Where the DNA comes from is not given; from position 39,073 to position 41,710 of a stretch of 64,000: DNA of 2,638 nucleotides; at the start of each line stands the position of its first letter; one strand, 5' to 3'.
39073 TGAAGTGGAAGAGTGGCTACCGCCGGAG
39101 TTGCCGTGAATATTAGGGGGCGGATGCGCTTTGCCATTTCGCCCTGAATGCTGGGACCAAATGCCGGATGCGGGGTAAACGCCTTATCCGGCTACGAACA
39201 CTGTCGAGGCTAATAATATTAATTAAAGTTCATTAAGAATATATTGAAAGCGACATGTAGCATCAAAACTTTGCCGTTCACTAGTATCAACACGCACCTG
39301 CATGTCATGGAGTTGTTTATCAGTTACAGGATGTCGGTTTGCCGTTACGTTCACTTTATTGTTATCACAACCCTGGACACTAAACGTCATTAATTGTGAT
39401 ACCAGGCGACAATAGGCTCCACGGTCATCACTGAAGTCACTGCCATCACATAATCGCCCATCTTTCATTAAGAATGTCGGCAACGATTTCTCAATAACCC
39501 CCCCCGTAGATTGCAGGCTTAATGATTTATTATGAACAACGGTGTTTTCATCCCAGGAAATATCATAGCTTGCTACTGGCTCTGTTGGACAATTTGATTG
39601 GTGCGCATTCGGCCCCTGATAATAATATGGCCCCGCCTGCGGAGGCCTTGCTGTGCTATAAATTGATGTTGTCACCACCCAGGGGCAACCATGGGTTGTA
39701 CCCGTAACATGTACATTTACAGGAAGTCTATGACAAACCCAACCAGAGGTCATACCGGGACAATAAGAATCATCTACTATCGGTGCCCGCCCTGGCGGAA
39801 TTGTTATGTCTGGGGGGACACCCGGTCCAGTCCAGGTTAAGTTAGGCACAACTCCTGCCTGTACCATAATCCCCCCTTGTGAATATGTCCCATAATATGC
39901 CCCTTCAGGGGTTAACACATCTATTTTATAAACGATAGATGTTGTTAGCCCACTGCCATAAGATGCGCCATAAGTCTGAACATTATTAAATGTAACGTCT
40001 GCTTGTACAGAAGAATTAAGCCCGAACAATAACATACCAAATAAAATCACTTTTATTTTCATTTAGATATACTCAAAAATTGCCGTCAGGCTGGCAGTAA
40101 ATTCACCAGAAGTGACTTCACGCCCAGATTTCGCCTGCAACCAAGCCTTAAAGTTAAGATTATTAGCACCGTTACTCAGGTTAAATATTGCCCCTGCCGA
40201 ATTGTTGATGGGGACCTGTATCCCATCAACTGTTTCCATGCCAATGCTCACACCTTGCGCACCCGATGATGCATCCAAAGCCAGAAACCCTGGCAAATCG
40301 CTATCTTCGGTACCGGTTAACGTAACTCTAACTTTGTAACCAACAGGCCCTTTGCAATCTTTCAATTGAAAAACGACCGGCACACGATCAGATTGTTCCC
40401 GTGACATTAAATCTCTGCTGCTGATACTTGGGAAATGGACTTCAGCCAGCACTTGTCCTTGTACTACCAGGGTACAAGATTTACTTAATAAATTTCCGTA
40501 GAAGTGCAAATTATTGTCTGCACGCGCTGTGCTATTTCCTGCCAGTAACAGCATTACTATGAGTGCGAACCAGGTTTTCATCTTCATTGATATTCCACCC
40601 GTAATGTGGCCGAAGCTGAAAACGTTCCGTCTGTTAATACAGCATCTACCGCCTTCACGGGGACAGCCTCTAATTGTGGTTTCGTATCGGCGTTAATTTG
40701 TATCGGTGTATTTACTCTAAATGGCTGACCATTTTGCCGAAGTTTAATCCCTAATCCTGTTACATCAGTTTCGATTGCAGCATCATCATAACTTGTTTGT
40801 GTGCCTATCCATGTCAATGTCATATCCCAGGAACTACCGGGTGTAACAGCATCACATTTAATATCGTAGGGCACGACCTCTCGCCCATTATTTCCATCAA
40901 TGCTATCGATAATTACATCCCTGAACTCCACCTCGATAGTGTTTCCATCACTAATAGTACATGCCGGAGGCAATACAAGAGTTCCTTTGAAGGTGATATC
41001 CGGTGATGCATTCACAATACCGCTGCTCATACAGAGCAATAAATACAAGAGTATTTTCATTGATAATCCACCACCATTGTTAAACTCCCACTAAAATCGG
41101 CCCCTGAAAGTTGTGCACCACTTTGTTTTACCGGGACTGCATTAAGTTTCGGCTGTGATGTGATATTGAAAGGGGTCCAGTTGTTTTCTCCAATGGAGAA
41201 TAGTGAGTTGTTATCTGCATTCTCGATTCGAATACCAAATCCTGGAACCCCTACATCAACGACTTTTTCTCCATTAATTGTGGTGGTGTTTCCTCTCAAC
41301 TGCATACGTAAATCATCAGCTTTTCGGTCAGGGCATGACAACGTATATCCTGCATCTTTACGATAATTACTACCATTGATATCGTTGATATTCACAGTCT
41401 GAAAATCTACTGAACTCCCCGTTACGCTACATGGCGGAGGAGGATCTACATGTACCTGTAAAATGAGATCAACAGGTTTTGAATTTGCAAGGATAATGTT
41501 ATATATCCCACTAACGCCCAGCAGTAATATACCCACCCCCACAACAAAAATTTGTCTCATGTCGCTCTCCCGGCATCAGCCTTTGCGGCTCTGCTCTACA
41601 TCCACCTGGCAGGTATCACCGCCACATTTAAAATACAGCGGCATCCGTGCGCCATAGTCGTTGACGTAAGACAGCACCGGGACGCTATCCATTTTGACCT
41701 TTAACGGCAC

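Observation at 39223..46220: Intact seven-gene yfc chaperone-usher fimbrial operon with long AT-rich leader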

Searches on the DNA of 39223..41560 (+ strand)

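Call 13: search_dna_similar(query=window:39223-41560:+, collection=ecoli_genomes, mode=distant, max_rows=40, rows=spread)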
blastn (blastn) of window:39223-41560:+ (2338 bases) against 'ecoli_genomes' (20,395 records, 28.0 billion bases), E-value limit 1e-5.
Records with a match: 5421; places in all: 5446; records where one place covers at least 80% of the query: 40.
Genomes with a match: 5421 of 5426; with a place that covers at least 80% of the query: 40. Places per genome that has any: lowest 1, median 1, highest 2. On chromosomes: 5446 places; on plasmids: 0.
Best place of each record, by identity: >=99% 38; 80-90% 1; 60-80% 5382.
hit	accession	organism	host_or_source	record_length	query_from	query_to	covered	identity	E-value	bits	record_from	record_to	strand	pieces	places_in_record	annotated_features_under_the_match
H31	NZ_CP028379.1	Escherichia coli O145 str. RM9872 strain RM9872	Bos taurus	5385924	1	2338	100%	100.0%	0e+0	4217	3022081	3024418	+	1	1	StfH/YfcO family fimbrial adhesin | fimbrial protein (x3)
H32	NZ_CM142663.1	Escherichia coli strain UID2309220013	Homo sapiens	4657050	8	1918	62%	66.1%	1e-66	357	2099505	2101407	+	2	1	StfH/YfcO family fimbrial adhesin | fimbrial protein (x3)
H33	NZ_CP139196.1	Escherichia coli strain GN25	night heron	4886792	831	2233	60%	65.2%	3e-81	313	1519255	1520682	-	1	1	fimbrial protein (x3) | StfH/YfcO family fimbrial adhesin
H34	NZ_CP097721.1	Escherichia coli strain MS1665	Chicken heart (Gallus gallus)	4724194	185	1989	57%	65.4%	1e-55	318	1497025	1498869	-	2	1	StfH/YfcO family fimbrial adhesin | fimbrial protein (x3)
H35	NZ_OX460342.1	Escherichia coli strain EC0880B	Derived from parental isolate EC0880B ...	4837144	185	1989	57%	65.3%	2e-51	304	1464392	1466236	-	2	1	StfH/YfcO family fimbrial adhesin | fimbrial protein (x3)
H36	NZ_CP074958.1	Escherichia coli strain 03_3013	Homo sapiens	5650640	185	1989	57%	65.2%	1e-49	299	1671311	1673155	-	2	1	StfH/YfcO family fimbrial adhesin | fimbrial protein (x3)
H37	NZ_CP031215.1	Escherichia coli strain Es_ST80_L1_NDM_10_2017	Homo sapiens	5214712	2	1763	55%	67.0%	1e-68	363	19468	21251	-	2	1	StfH/YfcO family fimbrial adhesin | fimbrial protein (x2)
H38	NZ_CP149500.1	Escherichia coli strain FDA strain Seattle 1946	clinical isolate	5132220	59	1763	52%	67.5%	2e-72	373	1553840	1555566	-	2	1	StfH/YfcO family fimbrial adhesin | fimbrial protein (x2)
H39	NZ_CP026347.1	Escherichia coli strain 7A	not applicable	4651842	832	2014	51%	67.3%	1e-86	332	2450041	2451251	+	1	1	yfcP: fimbrial protein | yfcQ: fimbrial protein | yfcR: fimbrial protein | yfcO: fimbrial adhesin YfcO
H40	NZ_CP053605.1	Escherichia coli strain NEB_Turbo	not applicable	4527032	832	2014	51%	67.3%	1e-86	332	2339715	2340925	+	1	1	yfcP: fimbrial protein | yfcQ: fimbrial protein | yfcR: fimbrial protein | yfcO: fimbrial adhesin YfcO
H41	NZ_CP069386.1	Escherichia coli strain XH1815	not applicable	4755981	832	2014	51%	67.3%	1e-86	332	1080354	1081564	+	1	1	yfcP: fimbrial protein | yfcQ: fimbrial protein | yfcR: fimbrial protein | yfcO: fimbrial adhesin YfcO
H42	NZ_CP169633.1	Escherichia coli strain L-form0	-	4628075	832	2014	51%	67.3%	1e-86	332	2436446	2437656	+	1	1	yfcP: fimbrial protein | yfcQ: fimbrial protein | yfcR: fimbrial protein | yfcO: fimbrial adhesin YfcO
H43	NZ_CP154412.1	Escherichia coli strain TF5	pig feces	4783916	832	2014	51%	67.3%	1e-86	332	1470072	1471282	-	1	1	yfcP: fimbrial protein | yfcQ: fimbrial protein | yfcR: fimbrial protein | yfcO: fimbrial adhesin YfcO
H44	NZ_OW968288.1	Escherichia coli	Homo sapiens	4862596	832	2014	51%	67.3%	1e-86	332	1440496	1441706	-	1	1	yfcP: fimbrial protein | yfcQ: fimbrial protein | yfcR: fimbrial protein | yfcO: fimbrial adhesin YfcO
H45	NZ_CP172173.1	Escherichia coli strain GF124.3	chicken meat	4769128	832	2014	51%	67.3%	3e-87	333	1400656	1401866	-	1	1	yfcP: fimbrial protein | yfcQ: fimbrial protein | yfcR: fimbrial protein | yfcO: fimbrial adhesin YfcO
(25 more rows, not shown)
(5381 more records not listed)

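Call 29: get_annotated_region(hit=H31, flank=6000)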
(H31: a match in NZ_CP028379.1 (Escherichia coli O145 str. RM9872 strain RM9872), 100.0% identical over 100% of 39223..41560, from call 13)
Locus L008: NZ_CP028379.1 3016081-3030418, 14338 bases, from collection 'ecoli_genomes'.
description: Escherichia coli O145 str. RM9872 chromosome, complete genome
organism: Escherichia coli O145 str. RM9872 strain RM9872 (NCBI taxid 1055544)
replicon: chromosome; assembly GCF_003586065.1
host: Bos taurus; source: feces; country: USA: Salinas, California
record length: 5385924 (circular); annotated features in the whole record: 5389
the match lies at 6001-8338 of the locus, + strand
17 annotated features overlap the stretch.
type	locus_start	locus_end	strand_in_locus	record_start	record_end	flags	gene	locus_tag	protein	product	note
CDS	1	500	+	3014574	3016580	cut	mnmC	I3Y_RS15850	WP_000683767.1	bifunctional tRNA (5-methylaminomethyl-2-thiouridine)(34)-methyltransferase MnmD/FAD-dependent 5-carboxymethylaminomethyl-2-thiouridine(34) ...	-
CDS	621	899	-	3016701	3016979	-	yfcL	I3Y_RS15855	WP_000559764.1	YfcL family protein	-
CDS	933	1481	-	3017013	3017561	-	epmC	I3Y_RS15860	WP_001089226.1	elongation factor P hydroxylase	-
CDS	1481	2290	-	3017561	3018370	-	yfcA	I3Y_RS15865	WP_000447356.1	sulfite exporter TauE/SafE family protein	-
CDS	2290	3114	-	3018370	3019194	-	mepA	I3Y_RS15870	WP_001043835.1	penicillin-insensitive murein endopeptidase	-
CDS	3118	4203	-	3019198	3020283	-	aroC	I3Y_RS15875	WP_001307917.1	chorismate synthase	-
CDS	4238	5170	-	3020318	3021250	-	prmB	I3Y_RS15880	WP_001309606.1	50S ribosomal protein L3 N(5)-glutamine methyltransferase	-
CDS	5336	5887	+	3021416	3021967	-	smrB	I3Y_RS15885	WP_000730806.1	endonuclease SmrB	-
CDS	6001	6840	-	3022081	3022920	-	-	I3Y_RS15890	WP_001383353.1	StfH/YfcO family fimbrial adhesin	-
CDS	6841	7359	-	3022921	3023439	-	-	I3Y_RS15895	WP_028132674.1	fimbrial protein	-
CDS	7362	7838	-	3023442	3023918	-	-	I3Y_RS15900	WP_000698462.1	fimbrial protein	-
CDS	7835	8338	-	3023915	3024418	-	-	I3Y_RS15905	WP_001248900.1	fimbrial protein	-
CDS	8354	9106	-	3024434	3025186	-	-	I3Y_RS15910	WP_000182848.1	fimbria/pilus periplasmic chaperone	-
CDS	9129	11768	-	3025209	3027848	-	-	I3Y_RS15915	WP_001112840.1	fimbrial biogenesis outer membrane usher protein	-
CDS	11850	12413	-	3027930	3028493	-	yfcV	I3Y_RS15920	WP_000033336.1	fimbrial protein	-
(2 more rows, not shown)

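Call 60: search_dna_similar(query=window:39223-40062:+, collection=ecoli_genomes, mode=near, max_rows=45)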
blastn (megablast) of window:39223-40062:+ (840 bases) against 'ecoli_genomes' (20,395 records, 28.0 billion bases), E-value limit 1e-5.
Records with a match: 38; places in all: 38; records where one place covers at least 80% of the query: 38.
Genomes with a match: 38 of 5426; with a place that covers at least 80% of the query: 38. Places per genome that has any: lowest 1, median 1, highest 1. On chromosomes: 38 places; on plasmids: 0.
Best place of each record, by identity: >=99% 38.
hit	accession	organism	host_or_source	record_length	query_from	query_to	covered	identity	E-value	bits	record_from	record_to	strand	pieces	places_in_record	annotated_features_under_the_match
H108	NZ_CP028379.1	Escherichia coli O145 str. RM9872 strain RM9872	Bos taurus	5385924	1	840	100%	100.0%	0e+0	1552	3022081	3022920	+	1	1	StfH/YfcO family fimbrial adhesin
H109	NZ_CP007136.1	Escherichia coli O145:H28 str. RM12581 strain RM12581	lettuce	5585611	1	840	100%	100.0%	0e+0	1552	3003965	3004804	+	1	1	StfH/YfcO family fimbrial adhesin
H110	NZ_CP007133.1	Escherichia coli O145:H28 str. RM12761 strain RM12761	ice cream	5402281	1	840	100%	100.0%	0e+0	1552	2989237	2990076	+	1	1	StfH/YfcO family fimbrial adhesin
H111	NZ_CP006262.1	Escherichia coli O145:H28 str. RM13516 strain RM13516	Homo sapiens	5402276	1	840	100%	100.0%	0e+0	1552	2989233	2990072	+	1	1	StfH/YfcO family fimbrial adhesin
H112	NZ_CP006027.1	Escherichia coli O145:H28 str. RM13514 strain RM13514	Homo sapiens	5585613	1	840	100%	100.0%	0e+0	1552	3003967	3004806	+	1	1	StfH/YfcO family fimbrial adhesin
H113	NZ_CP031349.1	Escherichia coli O145 strain RM9467-C1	Cattle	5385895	1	840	100%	100.0%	0e+0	1552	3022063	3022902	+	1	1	StfH/YfcO family fimbrial adhesin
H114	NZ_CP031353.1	Escherichia coli O145 strain RM9154-C1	Cattle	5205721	1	840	100%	100.0%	0e+0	1552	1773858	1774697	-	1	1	StfH/YfcO family fimbrial adhesin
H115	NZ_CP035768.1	Escherichia coli O145 strain RM11626-C1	Cattle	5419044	1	840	100%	100.0%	0e+0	1552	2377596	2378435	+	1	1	StfH/YfcO family fimbrial adhesin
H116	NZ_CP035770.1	Escherichia coli O145 strain RM8988-C1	Cattle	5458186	1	840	100%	100.0%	0e+0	1552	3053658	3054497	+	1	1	StfH/YfcO family fimbrial adhesin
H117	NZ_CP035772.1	Escherichia coli O145 strain RM8843-C1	missing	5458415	1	840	100%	100.0%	0e+0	1552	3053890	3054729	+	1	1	StfH/YfcO family fimbrial adhesin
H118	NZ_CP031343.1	Escherichia coli O145 strain RM10425-C1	cattle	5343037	1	840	100%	100.0%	0e+0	1552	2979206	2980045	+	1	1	StfH/YfcO family fimbrial adhesin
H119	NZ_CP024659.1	Escherichia coli strain RM9872-C1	cattle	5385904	1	840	100%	100.0%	0e+0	1552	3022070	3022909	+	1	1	StfH/YfcO family fimbrial adhesin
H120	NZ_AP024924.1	Escherichia coli O145:H28 strain 16003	Homo sapiens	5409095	1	840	100%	100.0%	0e+0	1552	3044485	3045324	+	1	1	StfH/YfcO family fimbrial adhesin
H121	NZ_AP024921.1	Escherichia coli O145:H28 strain 12E115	Homo sapiens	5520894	1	840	100%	100.0%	0e+0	1552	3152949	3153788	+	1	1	StfH/YfcO family fimbrial adhesin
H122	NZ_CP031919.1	Escherichia coli O145:NM strain FWSEC0002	Homo sapiens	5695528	1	840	100%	100.0%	0e+0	1552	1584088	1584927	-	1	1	StfH/YfcO family fimbrial adhesin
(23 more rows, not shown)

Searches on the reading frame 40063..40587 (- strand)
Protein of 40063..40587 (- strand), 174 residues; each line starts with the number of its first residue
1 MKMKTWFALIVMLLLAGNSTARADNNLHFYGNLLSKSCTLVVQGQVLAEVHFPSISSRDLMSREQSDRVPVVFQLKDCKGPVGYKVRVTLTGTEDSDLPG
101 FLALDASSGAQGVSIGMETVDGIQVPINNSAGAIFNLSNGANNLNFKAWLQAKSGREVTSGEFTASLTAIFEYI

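Call 7: search_protein_families(proteins=[window:40063-40587:-], library=ncbifam, max_evalue=0.001)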
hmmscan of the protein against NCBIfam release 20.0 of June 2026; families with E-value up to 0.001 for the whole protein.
window:40063-40587:- (174 aa): 13 families
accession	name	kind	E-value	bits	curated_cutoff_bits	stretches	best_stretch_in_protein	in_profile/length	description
NF011816.0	PRK15288.1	equivalog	3.7e-44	150.5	253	1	21-174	23-176/176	putative minor fimbrial subunit StfG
NF011792.0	PRK15260.1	equivalog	8.6e-38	130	264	1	11-173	15-177/178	fimbrial protein SteF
NF052361.1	FimI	equivalog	8.6e-16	58.1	300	1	1-165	4-170/179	type 1 fimbrial minor subunit FimI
NF052362.1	FimF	equivalog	1.8e-12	47.1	200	1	4-173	3-174/175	type 1 fimbrial adaptor subunit FimF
NF007402.0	PRK09934.1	equivalog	8.4e-09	35.4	168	1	4-166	3-163/171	fimbria assembly protein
NF011737.0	PRK15190.1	equivalog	1.2e-08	34.9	240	1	7-167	6-174/181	fimbrial protein BcfE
NF011752.0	PRK15205.1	equivalog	1.5e-07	31.4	169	1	66-149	69-152/176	long polar fimbrial protein LpfE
NF011741.1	PRK15194.1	equivalog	3.5e-07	30.3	140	1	25-173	33-184/185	type 1 fimbrial major subunit FimA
NF007276.0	PRK09733.1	equivalog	1.2e-06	28.5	189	1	4-173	6-182/183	fimbrial-like protein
NF011756.0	PRK15209.1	equivalog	3.1e-06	26.8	221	1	4-153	3-154/174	long polar fimbrial major subunit LpfA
NF052363.1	FimG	equivalog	2.8e-05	23.8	220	1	3-146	3-138/166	type 1 fimbrial minor subunit FimG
NF011824.1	PRK15296.1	equivalog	0.00014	21.8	400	1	10-170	8-177/181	fimbrial protein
NF011734.0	PRK15187.1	equivalog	0.00035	20.3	247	1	28-168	35-174/180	fimbrial protein BcfA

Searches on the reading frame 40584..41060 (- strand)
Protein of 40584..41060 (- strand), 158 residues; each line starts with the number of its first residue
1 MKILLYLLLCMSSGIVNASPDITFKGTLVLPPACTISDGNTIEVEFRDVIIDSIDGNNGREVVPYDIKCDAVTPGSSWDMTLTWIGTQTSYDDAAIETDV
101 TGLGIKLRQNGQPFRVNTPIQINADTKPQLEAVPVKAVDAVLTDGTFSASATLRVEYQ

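Call 7: search_protein_families(proteins=[window:40584-41060:-], library=ncbifam, max_evalue=0.001)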
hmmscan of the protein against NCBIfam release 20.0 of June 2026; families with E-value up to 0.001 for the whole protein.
window:40584-41060:- (158 aa): 7 families
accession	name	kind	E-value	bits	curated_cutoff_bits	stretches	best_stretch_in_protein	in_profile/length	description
NF011815.0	PRK15287.1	equivalog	9.9e-43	145.6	253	1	2-158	2-158/158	fimbrial minor subunit StfF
NF011807.0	PRK15276.1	equivalog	7.2e-35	120.3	252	1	15-158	13-156/156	putative fimbrial subunit SteE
NF011814.0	PRK15286.1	equivalog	7.4e-15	54.9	264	1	27-158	36-170/170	putative minor fimbrial subunit StfE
NF011806.0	PRK15275.1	equivalog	2.4e-14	53.4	250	1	28-158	37-168/168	putative fimbrial protein SteD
NF011825.0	PRK15297.1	equivalog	2.1e-05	23.9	494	1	21-156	212-357/359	fimbrial protein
NF011736.0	PRK15189.1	equivalog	0.00026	20.3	517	1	16-157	181-334/335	fimbrial protein BcfD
NF011746.1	PRK15199.1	equivalog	0.00029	20.3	472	1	20-158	185-335/335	type 1 fimbria D-mannose specific adhesin FimH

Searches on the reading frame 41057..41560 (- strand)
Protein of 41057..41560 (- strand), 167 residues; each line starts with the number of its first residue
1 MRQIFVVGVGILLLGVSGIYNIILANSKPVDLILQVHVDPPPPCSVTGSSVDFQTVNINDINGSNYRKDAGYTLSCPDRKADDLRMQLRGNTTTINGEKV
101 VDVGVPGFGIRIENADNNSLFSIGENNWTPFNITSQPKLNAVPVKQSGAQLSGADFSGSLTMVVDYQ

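Call 7: search_protein_families(proteins=[window:41057-41560:-], library=ncbifam, max_evalue=0.001)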
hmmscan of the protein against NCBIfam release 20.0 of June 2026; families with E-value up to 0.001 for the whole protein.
window:41057-41560:- (167 aa): 4 families
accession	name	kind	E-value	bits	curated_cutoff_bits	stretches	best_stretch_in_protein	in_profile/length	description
NF011814.0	PRK15286.1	equivalog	2e-37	128.3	264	1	17-167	18-170/170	putative minor fimbrial subunit StfE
NF011806.0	PRK15275.1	equivalog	3.6e-36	124.4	250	1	21-167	20-168/168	putative fimbrial protein SteD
NF011815.0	PRK15287.1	equivalog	8.5e-14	51.6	253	1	40-167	30-158/158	fimbrial minor subunit StfF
NF011807.0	PRK15276.1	equivalog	6.9e-13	48.9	252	1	40-167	28-156/156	putative fimbrial subunit SteE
